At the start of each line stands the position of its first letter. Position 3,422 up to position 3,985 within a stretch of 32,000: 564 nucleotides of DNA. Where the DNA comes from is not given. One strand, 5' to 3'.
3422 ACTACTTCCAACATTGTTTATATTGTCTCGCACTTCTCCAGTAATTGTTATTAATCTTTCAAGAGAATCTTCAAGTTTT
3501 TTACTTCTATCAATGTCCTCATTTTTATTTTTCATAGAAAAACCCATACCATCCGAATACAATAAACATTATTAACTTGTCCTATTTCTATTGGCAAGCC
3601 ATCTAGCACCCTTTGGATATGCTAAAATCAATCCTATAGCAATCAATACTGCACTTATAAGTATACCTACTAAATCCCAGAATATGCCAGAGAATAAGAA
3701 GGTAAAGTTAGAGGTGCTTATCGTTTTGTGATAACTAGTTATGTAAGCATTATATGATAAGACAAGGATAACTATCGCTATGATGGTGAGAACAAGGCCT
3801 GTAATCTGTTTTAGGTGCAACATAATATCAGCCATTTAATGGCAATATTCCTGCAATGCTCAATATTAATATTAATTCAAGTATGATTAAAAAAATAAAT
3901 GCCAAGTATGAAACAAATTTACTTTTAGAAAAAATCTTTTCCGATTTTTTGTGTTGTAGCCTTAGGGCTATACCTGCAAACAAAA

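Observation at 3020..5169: AT-rich 2.1-kb islet bounded by a 13-nt direct repeat of the tRNA-Arg 3' end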

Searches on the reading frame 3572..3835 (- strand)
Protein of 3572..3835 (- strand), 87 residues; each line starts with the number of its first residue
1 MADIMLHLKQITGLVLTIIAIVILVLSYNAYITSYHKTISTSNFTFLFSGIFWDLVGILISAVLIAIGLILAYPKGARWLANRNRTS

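Call 8: search_protein_families(library=pfam, proteins=[window:3572-3835:-], max_evalue=0.1)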
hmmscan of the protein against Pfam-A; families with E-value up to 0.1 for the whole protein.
window:3572-3835:- (87 aa): 1 family
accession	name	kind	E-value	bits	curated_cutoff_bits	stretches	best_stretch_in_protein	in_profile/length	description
PF02656.20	DUF202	-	0.035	15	23.4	0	9-34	40-65/68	Domain of unknown function (DUF202)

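Call 11: search_protein_families(library=phrogs, proteins=[window:3572-3835:-], max_evalue=0.1)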
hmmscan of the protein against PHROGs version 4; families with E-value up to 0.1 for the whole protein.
window:3572-3835:- (87 aa): 1 family
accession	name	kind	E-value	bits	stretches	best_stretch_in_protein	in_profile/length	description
phrog_6166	-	unknown function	0.093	14.1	0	14-75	7-67/78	-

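Call 48: find_homologous_proteins(query=window:3572-3835:-, max_evalue=0.01)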
Query window:3572-3835:- (87 aa): 44 proteins with E <= 0.01 among 52 candidates.
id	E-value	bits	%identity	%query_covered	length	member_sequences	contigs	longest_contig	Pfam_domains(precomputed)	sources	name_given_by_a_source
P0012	8.5e-42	158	92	98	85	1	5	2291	-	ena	-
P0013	1.2e-40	155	87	100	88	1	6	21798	-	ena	-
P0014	2.5e-39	151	89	95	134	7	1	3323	-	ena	-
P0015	1.9e-38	148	86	98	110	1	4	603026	-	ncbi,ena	-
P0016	3.0e-38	147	88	94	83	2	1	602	-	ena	-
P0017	6.5e-38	146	82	95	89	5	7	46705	-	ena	-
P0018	1.5e-37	145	90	93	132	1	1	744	-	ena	-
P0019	2.0e-37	144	80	94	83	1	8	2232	-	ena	-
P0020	2.2e-37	144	90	93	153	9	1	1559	-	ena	-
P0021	6.1e-37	143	85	93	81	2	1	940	-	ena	-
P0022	8.3e-37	143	79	94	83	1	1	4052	-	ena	-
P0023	6.8e-36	140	79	94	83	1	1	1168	-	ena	-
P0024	1.1e-35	139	82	91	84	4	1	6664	-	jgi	jgi:di/tricarboxylate transporter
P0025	1.3e-35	139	77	95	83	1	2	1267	-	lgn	-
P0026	1.6e-35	138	86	91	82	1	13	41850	-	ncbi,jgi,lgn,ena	jgi:uncharacterized membrane protein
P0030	8.4e-35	136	84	92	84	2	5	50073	-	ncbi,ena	-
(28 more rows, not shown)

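Call 49: find_encoding_contigs(protein=P0012, flank=10000, max_places=10)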
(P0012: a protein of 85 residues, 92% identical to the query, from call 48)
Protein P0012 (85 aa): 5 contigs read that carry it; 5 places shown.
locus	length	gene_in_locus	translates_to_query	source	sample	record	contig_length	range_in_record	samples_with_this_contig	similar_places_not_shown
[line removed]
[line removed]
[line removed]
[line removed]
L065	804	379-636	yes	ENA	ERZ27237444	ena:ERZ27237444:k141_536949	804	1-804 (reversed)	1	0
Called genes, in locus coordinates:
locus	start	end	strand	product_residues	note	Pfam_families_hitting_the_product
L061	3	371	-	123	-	?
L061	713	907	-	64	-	-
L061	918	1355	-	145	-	-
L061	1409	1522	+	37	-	-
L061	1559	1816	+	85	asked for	-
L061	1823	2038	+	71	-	-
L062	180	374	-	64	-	-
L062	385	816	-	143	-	-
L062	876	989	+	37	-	-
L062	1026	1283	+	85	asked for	-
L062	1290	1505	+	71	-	-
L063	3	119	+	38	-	?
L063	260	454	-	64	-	-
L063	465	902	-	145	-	-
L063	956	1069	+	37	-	-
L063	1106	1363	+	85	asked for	-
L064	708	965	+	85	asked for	-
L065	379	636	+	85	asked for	-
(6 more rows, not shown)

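Call 51: find_encoding_contigs(protein=P0030, flank=10000, max_places=5)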
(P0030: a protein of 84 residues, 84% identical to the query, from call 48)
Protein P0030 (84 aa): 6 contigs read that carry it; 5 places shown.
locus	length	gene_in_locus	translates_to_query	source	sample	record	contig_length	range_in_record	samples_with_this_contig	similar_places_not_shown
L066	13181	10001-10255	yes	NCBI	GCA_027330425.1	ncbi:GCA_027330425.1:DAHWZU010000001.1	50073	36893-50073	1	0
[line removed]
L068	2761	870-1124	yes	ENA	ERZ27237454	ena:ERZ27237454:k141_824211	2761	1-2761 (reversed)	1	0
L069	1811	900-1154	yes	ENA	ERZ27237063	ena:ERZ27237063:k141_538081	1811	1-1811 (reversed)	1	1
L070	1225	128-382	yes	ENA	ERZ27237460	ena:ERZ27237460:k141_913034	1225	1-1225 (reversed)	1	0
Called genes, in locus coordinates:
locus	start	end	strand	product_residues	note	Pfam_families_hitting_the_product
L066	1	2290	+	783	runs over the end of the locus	-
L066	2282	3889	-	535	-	PF02518:HATPase_c, PF13589:HATPase_c_3 (weak), PF09239:Topo-VIb_trans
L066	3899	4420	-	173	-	PF00013:KH_1 (faint), PF21800:KH_KRR1_2nd, PF22891:KH_PNO1_2nd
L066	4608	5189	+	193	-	-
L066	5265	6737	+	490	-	PF01336:tRNA_anti-codon, PF00152:tRNA-synt_2, PF01409:tRNA-synt_2d (faint)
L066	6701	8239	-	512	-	PF09721:Exosortase_EpsH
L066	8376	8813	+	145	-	PF01951:Archease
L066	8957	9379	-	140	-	-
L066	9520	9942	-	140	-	-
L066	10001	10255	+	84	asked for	-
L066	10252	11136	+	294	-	-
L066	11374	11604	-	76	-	-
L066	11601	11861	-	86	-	-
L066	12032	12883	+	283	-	-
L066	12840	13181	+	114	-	?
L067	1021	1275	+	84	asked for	-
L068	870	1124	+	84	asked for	-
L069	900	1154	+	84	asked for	-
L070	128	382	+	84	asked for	-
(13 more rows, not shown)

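Call 52: find_encoding_contigs(protein=P0015, flank=10000, max_places=4)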
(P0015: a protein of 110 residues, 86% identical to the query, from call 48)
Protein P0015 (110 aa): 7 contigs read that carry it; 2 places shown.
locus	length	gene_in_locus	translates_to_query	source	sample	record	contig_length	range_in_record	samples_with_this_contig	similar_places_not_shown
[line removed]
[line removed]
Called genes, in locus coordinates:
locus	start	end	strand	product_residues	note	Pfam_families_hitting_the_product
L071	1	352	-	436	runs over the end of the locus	PF00753:Lactamase_B, PF23023:Anti-Pycsar_Apyc1, PF12706:Lactamase_B_2, PF16661:Lactamase_B_6, PF10996:Beta-Casp, PF07521:RMMBL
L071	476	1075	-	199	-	PF23435:DUF7121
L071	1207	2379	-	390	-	PF13439:Glyco_transf_4, PF13579:Glyco_trans_4_4 (weak), PF00534:Glycos_transf_1, PF13692:Glyco_trans_1_4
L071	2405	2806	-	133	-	PF00828:Ribosomal_L27A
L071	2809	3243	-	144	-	PF00327:Ribosomal_L30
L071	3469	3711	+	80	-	-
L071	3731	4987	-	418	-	PF27218:MJ0043_C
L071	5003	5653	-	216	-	PF00730:HhH-GPD, PF00633:HHH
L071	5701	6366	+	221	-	PF00730:HhH-GPD, PF00633:HHH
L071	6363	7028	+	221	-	PF01902:Diphthami_syn_2_N, PF28410:Diphthami_syn_2_C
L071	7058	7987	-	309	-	PF21948:LplA-B_cat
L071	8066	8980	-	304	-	-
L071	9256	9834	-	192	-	-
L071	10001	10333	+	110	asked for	-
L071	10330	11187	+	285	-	-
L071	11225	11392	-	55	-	-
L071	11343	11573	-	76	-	-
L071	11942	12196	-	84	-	-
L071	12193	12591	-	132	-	-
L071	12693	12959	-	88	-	-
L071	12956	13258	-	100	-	-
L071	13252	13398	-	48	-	-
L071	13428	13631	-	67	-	-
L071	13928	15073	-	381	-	PF13481:AAA_25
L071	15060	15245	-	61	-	-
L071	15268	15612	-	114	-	-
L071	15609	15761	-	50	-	-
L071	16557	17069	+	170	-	-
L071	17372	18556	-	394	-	PF00589:Phage_integrase, PF13240:Zn_Ribbon_1 (weak)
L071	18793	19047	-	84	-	-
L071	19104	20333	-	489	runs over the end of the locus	-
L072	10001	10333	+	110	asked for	-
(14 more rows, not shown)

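Call 58: search_protein_families(library=pfam, proteins=[L071:17372-18556:-, L071:13928-15073:-, L071:16557-17069:+, L071:15268-15612:-, L071:12193-12591:-, L071:12956-13258:-, L071:12693-12959:-, L071:11942-12196:-, L071:9256-9834:-, L071:10330-11187:+], max_evalue=0.01)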
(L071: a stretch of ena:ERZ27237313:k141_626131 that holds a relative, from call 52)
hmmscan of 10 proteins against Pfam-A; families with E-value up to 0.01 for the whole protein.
L071:17372-18556:- (394 aa): 6 families
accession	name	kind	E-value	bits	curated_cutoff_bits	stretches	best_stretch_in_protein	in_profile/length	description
PF00589.27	Phage_integrase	-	4.6e-24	85.5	27.1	1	136-301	3-169/172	Phage integrase family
PF13240.11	Zn_Ribbon_1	-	1.1e-07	31.8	25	1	330-351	2-23/23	zinc-ribbon domain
PF00641.23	Zn_ribbon_RanBP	-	8.4e-05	22.2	27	1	330-350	7-27/30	Zn-finger in Ran binding protein and others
PF12773.13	DZR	-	9.1e-05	23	27.3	1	330-352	1-23/45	Double zinc ribbon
PF24463.1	DUF7577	-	0.0011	18.9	28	1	329-351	4-26/27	Domain of unknown function (DUF7577)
PF18912.6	DZR_2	-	0.0036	17.5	27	1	327-352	21-47/56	Double zinc ribbon domain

L071:13928-15073:- (381 aa): 1 family
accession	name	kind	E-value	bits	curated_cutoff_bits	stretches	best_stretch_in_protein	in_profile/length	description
PF13481.12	AAA_25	-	2.4e-23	83.3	27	1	35-221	22-194/195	AAA domain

L071:16557-17069:+ (170 aa): 1 family
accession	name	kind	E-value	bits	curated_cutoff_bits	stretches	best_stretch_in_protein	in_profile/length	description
PF14686.12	fn3_3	-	0.0028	17.8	24.4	1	105-160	10-67/75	Polysaccharide lyase family 4, domain II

L071:15268-15612:- (114 aa): 0 families

L071:12193-12591:- (132 aa): 0 families

L071:12956-13258:- (100 aa): 0 families

L071:12693-12959:- (88 aa): 1 family
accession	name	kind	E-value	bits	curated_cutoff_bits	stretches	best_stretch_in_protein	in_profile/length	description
PF18929.5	DUF5678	-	0.0043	17.3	23.2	0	23-37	1-15/49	Family of unknown function (DUF5678)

L071:11942-12196:- (84 aa): 0 families

L071:9256-9834:- (192 aa): 0 families

L071:10330-11187:+ (285 aa): 0 families

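Call 63: find_related_loci(query=L071:17372-18556:-, collection=viral_contigs, flank=10000)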
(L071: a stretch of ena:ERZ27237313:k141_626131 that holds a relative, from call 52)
Query L071:17372-18556:- (394 aa) in viral_contigs; peptide patterns used: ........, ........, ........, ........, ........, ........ (x = any residue, [..] = any of these).
4 stretches matched a pattern, but none encodes a relative of the query by tblastn (E <= 1e-3).

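Call 64: search_protein_families(library=phrogs, proteins=[L071:17372-18556:-, L071:13928-15073:-, L071:16557-17069:+, L071:15268-15612:-, L071:12193-12591:-, L071:12956-13258:-, L071:12693-12959:-, L071:11942-12196:-, L071:9256-9834:-], max_evalue=0.01)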
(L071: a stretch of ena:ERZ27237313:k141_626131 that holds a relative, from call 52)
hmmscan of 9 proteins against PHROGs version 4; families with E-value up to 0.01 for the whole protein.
L071:17372-18556:- (394 aa): 5 families
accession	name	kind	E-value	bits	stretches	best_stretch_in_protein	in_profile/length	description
phrog_1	-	integration and excision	6.4e-33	115.9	1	57-314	198-452/611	integrase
phrog_216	-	integration and excision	8.6e-25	88.4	1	130-316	50-240/301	integrase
phrog_5830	-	integration and excision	0.0025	18.1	1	64-186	40-164/318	integrase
phrog_10714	-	unknown function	0.0058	17.8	0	315-355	57-103/109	-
phrog_4852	-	unknown function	0.0077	16.9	0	322-365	8-53/194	-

L071:13928-15073:- (381 aa): 10 families
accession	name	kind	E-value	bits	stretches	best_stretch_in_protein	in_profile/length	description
phrog_3123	-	unknown function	4.9e-21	75.9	1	18-256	314-542/583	-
phrog_906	-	DNA, RNA and nucleotide metabolism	4.4e-13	49.9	1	21-253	505-699/872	DNA polymerase/primase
phrog_2597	-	DNA, RNA and nucleotide metabolism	7.4e-12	45.6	1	25-98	347-418/747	DNA primase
phrog_1284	-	unknown function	1.3e-11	45.4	1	28-256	18-227/306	-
phrog_2850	-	unknown function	1.7e-11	44.7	2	28-77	140-189/465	-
phrog_6357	-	unknown function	2.4e-10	41.2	2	172-256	123-193/321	-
phrog_6012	-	DNA, RNA and nucleotide metabolism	3.4e-08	34.2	1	42-93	144-197/447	DNA helicase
phrog_13004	-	unknown function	4.4e-08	33.3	1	34-238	121-308/363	-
phrog_3228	-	DNA, RNA and nucleotide metabolism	6.4e-05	22.4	1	30-251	358-555/766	replicative helicase-primase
phrog_30286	-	unknown function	0.0056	16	0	41-77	109-146/590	-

L071:16557-17069:+ (170 aa): 0 families

L071:15268-15612:- (114 aa): 0 families

L071:12193-12591:- (132 aa): 0 families

L071:12956-13258:- (100 aa): 0 families

L071:12693-12959:- (88 aa): 0 families

L071:11942-12196:- (84 aa): 0 families

L071:9256-9834:- (192 aa): 0 families

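Call 71: find_related_loci(query=A5, collection=metagenome_contigs, flank=10000)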
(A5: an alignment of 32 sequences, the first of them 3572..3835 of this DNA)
Query A5 (87 aa) in metagenome_contigs; peptide patterns used: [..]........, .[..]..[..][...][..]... (x = any residue, [..] = any of these).
438 stretches matched a pattern, but none encodes a relative of the query by tblastn (E <= 1e-3).

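Call 72: find_related_loci(query=A5, collection=viral_contigs, flank=10000)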
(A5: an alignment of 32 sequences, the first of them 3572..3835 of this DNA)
Query A5 (87 aa) in viral_contigs; peptide patterns used: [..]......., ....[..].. (x = any residue, [..] = any of these).
93 stretches matched a pattern, but none encodes a relative of the query by tblastn (E <= 1e-3).

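Call 99: search_protein_families(library=padloc, proteins=[window:3572-3835:-, L071:10330-11187:+], max_evalue=0.01)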
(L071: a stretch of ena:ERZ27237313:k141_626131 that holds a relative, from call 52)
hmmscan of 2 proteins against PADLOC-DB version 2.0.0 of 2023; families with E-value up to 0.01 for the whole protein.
window:3572-3835:- (87 aa): 0 families

L071:10330-11187:+ (285 aa): 0 families

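Call 100: search_protein_families(library=ncbifam, proteins=[window:3572-3835:-, L071:10330-11187:+, L071:17372-18556:-], max_evalue=0.01)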
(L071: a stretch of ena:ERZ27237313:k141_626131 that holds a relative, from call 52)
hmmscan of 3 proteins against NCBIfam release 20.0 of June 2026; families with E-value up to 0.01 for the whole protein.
window:3572-3835:- (87 aa): 0 families

L071:10330-11187:+ (285 aa): 0 families

L071:17372-18556:- (394 aa): 13 families
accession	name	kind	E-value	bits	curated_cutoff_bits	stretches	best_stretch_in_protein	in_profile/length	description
NF040815.2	recomb_XerA_Arch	equivalog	7.9e-32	110.9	220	1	31-307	3-261/263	site-specific tyrosine recombinase/integron integrase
TIGR02225.1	recomb_XerD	equivalog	1.2e-28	100.3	329.6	1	44-309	17-283/290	site-specific tyrosine recombinase XerD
NF001399.0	PRK00283.1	subfamily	3.9e-25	88.7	279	1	47-309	29-292/300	tyrosine recombinase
TIGR02224.1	recomb_XerC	equivalog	5.4e-25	88.4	335.15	1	52-310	28-287/295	tyrosine recombinase XerC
NF003462.0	PRK05084.1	equivalog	2.4e-16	59.4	267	1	117-313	171-357/360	tyrosine recombinase XerS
TIGR02249.1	integrase_gron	subfamily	3.4e-16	59.5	265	1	61-188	33-153/315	integron integrase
NF002331.0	PRK01287.1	subfamily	2.7e-15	56.2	371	1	87-307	95-319/365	site-specific tyrosine recombinase XerC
NF007370.0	PRK09870.1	subfamily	3.8e-09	36.5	221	1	133-280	10-159/200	tyrosine-type DNA invertase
NF007371.0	PRK09871.1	subfamily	2.5e-07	30.4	222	1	149-283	24-157/198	tyrosine-type DNA invertase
NF011946.0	PRK15417.1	equivalog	0.00014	21.2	435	0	75-182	62-162/337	integron integrase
NF003161.0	PRK04136.1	equivalog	0.00073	19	54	1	324-349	11-36/49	50S ribosomal protein L40e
NF045510.1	4Cys_prefix_kin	domain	0.0013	18.9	24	1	331-351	5-26/26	4-Cys prefix domain-containing protein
NF002685.0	PRK02436.1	equivalog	0.0075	16.1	178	0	79-198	46-156/245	site-specific tyrosine recombinase XerD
